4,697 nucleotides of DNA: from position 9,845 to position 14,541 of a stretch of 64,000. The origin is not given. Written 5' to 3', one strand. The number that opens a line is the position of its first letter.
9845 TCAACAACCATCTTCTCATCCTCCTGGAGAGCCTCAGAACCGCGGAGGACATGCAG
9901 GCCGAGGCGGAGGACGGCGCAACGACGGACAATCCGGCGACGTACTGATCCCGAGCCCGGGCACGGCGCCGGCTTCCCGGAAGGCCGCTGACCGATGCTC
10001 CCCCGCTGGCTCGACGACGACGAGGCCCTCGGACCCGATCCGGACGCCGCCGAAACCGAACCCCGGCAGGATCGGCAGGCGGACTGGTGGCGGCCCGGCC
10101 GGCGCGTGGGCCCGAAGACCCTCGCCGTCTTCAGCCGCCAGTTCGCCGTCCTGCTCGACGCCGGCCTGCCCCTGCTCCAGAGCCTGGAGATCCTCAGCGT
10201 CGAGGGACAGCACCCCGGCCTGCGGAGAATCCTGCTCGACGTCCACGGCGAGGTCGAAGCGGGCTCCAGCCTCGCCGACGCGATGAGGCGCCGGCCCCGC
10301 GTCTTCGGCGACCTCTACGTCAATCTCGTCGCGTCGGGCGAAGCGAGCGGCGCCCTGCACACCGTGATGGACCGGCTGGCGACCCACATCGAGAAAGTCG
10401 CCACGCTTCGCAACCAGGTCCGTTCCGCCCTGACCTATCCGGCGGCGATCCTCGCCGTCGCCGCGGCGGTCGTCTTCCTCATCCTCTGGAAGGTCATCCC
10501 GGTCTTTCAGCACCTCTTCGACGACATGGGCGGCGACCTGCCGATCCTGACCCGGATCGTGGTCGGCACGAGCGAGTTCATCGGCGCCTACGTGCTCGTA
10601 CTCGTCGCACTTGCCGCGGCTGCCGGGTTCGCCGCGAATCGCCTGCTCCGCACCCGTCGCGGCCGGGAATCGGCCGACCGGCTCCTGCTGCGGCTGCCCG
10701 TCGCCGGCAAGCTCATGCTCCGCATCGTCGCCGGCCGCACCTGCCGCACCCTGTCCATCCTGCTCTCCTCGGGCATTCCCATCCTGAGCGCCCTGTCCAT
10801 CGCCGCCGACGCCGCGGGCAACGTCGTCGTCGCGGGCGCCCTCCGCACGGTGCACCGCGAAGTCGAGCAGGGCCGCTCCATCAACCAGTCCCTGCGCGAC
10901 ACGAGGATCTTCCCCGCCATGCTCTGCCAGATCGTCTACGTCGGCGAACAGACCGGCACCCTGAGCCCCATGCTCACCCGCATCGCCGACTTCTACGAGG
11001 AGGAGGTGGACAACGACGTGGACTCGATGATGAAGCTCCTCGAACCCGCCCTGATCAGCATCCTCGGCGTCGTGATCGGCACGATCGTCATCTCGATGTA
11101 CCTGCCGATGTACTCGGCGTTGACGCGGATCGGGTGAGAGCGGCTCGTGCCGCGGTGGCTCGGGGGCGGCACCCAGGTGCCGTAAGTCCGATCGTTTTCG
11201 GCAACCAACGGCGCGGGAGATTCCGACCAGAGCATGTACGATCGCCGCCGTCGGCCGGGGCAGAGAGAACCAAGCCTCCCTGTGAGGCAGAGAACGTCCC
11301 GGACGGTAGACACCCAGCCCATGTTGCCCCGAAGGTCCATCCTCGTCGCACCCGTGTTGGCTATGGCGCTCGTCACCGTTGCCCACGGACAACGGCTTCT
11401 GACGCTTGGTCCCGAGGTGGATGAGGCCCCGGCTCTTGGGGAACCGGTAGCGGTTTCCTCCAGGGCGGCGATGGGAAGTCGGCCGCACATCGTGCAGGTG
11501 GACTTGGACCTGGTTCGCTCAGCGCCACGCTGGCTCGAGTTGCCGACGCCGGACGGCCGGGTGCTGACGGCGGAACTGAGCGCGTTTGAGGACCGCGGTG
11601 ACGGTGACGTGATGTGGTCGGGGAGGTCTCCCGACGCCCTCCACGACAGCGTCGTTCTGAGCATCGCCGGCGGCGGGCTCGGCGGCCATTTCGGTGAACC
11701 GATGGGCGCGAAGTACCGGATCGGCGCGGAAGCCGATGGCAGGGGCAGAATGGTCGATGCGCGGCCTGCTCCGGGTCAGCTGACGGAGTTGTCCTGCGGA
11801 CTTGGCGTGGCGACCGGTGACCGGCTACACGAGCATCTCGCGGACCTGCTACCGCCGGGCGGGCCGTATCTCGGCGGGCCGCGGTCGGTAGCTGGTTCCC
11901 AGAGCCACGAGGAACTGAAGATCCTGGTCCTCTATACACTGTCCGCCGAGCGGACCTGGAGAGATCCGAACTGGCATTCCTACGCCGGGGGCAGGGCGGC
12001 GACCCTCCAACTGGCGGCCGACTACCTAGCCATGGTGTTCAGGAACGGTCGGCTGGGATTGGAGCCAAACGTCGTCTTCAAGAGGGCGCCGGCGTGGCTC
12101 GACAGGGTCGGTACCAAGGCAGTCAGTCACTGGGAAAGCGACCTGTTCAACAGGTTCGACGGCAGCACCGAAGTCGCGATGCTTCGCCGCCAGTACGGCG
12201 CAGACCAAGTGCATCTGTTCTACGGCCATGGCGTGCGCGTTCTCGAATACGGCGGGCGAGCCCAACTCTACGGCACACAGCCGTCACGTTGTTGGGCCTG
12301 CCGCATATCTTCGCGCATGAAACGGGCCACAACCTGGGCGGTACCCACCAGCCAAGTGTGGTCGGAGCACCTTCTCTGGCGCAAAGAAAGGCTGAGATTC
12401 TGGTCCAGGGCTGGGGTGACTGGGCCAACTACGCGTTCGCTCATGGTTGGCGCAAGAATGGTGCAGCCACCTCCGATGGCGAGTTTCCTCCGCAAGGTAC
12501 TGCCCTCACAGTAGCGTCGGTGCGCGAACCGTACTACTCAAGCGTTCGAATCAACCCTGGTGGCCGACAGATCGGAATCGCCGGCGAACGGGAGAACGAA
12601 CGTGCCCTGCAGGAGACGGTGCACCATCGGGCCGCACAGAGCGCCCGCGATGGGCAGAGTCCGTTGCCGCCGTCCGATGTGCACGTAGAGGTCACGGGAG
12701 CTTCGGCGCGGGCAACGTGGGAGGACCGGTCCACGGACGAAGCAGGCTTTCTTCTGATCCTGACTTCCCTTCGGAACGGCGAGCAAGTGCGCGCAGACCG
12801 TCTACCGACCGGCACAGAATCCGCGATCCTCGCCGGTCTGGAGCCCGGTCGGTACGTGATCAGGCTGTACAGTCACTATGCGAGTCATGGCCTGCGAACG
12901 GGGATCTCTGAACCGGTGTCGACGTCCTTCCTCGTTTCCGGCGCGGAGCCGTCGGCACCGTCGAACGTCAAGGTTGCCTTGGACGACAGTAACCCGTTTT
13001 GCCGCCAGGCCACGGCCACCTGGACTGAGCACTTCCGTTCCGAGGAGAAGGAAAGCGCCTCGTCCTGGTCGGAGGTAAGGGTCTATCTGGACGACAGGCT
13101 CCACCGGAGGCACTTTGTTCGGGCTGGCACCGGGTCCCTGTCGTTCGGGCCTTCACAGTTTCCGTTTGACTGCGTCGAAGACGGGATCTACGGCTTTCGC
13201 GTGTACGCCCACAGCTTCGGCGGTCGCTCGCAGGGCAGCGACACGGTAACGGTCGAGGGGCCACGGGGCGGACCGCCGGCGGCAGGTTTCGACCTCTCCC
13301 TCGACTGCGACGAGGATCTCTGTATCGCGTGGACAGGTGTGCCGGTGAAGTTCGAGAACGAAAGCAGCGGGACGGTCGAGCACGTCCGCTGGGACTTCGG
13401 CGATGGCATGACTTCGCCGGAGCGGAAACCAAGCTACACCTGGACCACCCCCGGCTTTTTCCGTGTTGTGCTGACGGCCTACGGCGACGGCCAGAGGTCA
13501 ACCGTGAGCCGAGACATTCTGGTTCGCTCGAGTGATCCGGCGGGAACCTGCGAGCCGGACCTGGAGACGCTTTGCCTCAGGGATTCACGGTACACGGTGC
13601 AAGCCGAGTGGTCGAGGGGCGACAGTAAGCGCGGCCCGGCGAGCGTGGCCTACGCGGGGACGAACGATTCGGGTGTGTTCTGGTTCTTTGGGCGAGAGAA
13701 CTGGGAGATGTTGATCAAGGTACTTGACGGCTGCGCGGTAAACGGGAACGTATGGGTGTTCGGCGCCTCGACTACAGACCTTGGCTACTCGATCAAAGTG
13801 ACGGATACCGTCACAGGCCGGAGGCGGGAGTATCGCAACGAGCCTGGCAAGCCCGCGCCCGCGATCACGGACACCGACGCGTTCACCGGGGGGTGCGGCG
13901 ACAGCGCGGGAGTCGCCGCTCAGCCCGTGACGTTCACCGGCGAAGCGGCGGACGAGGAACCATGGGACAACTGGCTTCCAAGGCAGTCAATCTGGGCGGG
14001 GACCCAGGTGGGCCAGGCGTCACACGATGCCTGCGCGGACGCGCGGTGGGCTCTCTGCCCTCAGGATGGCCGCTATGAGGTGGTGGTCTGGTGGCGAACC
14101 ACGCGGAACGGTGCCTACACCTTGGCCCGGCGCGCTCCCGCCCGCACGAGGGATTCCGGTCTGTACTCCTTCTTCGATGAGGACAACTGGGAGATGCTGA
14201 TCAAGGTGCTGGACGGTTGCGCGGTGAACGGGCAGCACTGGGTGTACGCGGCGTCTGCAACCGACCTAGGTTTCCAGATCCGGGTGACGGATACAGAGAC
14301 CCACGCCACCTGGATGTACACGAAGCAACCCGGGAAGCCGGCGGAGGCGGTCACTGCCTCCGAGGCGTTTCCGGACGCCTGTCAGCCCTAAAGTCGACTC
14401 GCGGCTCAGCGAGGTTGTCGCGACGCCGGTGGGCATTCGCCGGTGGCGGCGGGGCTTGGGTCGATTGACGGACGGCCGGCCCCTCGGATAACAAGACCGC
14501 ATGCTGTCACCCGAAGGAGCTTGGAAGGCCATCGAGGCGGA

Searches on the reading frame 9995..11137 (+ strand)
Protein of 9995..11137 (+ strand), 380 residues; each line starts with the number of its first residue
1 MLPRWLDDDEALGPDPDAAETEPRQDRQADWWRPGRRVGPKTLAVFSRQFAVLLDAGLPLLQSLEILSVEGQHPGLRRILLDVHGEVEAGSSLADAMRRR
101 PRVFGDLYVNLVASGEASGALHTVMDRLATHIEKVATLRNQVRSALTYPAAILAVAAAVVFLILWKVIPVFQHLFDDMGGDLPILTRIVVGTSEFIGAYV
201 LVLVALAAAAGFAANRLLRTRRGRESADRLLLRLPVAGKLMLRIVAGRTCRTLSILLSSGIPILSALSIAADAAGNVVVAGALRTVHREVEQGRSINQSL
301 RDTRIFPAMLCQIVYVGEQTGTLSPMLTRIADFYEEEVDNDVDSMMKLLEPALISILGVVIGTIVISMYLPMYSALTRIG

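Call 7: search_protein_families(library=pfam, proteins=[window:9995-11137:+])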
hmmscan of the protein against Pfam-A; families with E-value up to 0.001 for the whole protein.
window:9995-11137:+ (380 aa): 1 family
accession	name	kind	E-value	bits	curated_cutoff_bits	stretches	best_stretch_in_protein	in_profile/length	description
PF00482.28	T2SSF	-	1.4e-64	216.1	25.2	2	46-169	1-125/125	Type II secretion system (T2SS), protein F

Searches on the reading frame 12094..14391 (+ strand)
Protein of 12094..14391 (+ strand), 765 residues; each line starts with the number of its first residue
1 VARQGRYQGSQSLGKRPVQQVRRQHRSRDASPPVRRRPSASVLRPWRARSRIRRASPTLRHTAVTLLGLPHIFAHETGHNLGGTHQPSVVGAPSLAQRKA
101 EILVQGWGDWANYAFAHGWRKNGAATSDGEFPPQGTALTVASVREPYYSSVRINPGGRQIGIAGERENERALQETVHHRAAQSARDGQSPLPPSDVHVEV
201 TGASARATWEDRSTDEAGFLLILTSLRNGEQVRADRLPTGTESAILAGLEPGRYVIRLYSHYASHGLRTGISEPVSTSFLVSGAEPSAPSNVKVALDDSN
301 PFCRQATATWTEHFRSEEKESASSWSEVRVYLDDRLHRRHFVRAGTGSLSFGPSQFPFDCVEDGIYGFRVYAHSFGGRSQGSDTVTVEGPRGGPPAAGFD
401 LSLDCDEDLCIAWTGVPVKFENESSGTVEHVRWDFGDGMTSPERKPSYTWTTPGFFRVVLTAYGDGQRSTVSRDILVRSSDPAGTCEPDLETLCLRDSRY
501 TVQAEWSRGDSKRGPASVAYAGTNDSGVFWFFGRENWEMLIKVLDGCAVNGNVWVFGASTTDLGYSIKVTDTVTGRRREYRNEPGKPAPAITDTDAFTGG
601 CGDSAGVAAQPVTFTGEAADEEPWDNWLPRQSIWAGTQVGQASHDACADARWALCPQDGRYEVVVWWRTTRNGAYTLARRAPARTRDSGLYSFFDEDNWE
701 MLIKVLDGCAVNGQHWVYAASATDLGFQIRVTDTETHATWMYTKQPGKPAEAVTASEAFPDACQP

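Call 7: search_protein_families(library=pfam, proteins=[window:12094-14391:+])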
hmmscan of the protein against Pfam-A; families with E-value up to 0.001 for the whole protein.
window:12094-14391:+ (765 aa): 3 families
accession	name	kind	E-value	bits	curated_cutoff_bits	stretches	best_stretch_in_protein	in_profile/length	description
PF18911.6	PKD_4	-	2.1e-09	37.7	27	1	419-470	25-76/85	PKD domain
PF00801.26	PKD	-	1.4e-05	25.4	23.5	1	414-475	13-78/80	PKD domain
PF00041.27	fn3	-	0.00013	22.5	25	0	192-276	2-82/84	Fibronectin type III domain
